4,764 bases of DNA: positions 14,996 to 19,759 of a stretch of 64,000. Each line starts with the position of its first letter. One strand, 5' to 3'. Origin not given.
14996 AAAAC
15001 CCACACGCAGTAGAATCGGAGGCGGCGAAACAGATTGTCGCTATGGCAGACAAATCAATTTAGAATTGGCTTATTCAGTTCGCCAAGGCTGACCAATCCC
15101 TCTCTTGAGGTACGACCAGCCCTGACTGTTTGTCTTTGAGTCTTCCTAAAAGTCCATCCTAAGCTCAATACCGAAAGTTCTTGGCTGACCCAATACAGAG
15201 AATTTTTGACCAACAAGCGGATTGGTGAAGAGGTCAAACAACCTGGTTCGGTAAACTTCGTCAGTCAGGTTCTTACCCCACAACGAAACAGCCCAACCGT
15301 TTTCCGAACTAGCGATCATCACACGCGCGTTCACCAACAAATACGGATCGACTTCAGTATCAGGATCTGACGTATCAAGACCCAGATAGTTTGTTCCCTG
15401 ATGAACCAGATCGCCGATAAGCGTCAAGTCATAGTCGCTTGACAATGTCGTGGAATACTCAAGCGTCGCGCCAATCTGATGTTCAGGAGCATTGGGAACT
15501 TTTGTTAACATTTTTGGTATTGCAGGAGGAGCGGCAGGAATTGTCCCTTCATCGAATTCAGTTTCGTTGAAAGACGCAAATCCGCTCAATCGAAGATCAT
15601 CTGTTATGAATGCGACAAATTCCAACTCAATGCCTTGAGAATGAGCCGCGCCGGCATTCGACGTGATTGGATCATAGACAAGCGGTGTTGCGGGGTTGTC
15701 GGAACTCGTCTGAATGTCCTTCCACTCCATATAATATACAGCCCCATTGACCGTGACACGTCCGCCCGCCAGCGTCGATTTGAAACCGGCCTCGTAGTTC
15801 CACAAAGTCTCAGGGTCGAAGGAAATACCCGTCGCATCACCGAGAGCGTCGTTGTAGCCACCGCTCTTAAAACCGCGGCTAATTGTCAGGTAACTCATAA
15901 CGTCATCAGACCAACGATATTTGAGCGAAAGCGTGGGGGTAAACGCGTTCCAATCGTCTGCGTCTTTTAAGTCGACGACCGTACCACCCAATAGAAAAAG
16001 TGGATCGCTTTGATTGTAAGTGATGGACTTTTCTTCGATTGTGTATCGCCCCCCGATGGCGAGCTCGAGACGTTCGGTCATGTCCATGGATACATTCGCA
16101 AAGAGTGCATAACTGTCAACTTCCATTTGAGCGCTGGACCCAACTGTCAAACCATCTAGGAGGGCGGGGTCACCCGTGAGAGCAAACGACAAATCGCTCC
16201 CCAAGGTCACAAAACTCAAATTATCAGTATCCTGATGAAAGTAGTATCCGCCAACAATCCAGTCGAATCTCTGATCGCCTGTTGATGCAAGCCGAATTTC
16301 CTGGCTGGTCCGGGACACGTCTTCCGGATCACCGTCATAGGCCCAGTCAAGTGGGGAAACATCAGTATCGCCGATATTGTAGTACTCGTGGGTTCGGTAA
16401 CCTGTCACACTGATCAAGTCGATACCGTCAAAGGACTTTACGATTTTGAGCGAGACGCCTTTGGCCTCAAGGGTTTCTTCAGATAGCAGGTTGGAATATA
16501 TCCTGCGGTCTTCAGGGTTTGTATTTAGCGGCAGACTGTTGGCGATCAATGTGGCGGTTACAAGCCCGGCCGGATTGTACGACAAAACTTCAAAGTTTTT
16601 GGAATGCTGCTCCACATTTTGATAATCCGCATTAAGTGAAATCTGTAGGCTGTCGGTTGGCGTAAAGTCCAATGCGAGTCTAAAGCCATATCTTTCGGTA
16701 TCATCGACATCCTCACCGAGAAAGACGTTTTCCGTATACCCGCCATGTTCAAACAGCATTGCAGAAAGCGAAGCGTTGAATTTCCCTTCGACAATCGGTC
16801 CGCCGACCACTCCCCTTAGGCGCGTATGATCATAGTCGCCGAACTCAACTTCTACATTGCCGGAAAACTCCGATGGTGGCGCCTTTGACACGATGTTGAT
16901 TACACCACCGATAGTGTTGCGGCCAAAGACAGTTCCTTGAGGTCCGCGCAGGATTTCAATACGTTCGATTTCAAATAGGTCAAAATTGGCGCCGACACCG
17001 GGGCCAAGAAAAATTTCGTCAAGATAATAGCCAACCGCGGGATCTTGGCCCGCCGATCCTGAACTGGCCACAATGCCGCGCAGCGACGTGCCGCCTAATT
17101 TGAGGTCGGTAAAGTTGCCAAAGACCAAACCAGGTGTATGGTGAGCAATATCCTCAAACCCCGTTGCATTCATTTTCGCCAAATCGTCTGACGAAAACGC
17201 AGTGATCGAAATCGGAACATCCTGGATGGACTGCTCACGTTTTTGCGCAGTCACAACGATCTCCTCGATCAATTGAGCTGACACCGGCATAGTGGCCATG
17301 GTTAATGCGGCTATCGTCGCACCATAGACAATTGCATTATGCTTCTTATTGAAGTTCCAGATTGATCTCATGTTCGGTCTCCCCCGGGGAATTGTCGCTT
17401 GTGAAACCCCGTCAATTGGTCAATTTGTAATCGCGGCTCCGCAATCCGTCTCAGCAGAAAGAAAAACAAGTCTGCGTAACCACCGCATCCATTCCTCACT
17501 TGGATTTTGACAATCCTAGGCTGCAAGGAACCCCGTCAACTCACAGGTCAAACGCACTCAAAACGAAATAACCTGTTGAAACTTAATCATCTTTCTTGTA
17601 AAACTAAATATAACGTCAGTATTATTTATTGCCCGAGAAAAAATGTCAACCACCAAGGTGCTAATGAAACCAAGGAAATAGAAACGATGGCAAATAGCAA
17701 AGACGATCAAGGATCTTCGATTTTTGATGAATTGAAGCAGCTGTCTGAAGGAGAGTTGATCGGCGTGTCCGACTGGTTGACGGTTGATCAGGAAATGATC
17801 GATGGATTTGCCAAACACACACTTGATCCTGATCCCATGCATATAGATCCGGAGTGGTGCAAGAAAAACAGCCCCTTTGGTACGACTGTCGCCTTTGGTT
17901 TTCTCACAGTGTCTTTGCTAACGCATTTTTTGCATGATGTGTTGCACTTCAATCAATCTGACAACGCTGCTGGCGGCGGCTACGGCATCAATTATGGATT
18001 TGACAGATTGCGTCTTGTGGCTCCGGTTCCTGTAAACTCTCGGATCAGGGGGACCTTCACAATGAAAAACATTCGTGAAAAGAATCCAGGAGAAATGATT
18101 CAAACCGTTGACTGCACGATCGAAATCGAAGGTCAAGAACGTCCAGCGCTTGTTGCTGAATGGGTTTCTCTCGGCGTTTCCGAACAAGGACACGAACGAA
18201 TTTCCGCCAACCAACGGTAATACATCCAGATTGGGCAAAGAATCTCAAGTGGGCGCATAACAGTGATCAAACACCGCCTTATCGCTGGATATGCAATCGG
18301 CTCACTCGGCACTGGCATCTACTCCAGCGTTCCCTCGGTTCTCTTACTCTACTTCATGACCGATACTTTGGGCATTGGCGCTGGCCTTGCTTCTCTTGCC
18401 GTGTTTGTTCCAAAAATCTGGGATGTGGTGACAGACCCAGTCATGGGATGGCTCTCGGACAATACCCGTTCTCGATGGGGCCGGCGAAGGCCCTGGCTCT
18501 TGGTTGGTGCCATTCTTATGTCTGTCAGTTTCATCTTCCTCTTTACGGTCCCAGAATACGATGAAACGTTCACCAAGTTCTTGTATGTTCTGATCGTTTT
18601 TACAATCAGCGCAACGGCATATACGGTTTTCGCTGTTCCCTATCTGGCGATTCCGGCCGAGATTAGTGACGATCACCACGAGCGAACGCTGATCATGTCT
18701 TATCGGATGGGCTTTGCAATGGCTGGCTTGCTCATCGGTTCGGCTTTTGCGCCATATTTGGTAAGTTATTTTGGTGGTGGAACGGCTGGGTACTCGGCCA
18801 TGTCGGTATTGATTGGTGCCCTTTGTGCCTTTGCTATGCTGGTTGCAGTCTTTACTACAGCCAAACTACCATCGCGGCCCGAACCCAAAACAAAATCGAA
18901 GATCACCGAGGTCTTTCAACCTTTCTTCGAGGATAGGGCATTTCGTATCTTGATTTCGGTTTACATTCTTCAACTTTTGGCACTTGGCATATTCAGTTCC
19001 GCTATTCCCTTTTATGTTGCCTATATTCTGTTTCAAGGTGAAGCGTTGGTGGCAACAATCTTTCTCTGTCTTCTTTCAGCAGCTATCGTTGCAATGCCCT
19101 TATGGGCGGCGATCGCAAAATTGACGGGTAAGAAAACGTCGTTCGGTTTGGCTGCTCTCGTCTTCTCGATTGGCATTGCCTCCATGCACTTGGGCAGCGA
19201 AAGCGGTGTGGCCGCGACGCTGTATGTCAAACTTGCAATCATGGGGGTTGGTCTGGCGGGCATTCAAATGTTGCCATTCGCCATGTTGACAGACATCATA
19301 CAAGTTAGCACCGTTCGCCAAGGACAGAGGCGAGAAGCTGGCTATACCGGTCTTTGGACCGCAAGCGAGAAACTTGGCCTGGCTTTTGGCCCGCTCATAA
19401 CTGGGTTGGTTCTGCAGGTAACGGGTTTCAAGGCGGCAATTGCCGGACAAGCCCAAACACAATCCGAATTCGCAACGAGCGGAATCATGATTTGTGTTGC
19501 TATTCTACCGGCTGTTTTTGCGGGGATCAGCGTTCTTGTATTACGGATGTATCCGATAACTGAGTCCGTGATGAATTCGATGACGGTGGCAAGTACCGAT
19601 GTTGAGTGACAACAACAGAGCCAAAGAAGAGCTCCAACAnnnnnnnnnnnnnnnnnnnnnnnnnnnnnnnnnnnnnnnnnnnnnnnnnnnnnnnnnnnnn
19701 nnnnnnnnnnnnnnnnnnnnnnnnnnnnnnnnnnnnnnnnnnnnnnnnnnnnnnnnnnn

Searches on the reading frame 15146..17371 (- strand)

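Call 9: search_protein_families(library=pfam, proteins=[window:15146-17371:-])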
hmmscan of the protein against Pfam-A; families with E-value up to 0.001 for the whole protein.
window:15146-17371:- (741 aa): 2 families
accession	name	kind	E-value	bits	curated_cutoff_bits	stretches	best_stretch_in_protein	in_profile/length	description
PF00593.30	TonB_dep_Rec_b-barrel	-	6.8e-38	132.1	27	1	210-702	42-436/436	TonB dependent receptor-like, beta-barrel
PF07715.20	Plug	-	6.2e-15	56.1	23.9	1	49-157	2-107/107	TonB-dependent Receptor Plug Domain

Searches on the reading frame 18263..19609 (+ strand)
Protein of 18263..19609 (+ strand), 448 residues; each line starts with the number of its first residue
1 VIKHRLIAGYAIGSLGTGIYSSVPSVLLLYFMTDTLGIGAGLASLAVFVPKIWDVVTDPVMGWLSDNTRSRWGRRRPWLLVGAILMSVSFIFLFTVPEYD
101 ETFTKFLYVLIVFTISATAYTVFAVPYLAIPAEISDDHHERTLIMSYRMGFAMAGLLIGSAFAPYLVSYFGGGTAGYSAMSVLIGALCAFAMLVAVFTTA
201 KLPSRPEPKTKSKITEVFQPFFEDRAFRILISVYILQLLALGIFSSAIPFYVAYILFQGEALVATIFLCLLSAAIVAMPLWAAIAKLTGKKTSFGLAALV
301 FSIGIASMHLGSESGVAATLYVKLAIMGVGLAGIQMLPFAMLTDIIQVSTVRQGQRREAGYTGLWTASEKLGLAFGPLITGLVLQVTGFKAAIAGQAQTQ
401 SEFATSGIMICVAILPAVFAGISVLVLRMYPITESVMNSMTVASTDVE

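Call 9: search_protein_families(library=pfam, proteins=[window:18263-19609:+])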
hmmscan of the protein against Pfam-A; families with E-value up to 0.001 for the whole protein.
window:18263-19609:+ (448 aa): 2 families
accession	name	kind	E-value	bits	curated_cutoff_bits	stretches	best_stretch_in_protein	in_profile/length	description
PF13347.12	MFS_2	-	1.9e-94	317.1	27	1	9-434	1-427/427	MFS/sugar transport protein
PF07690.21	MFS_1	-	9.4e-30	104.1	33.4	2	12-344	3-321/347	Major Facilitator Superfamily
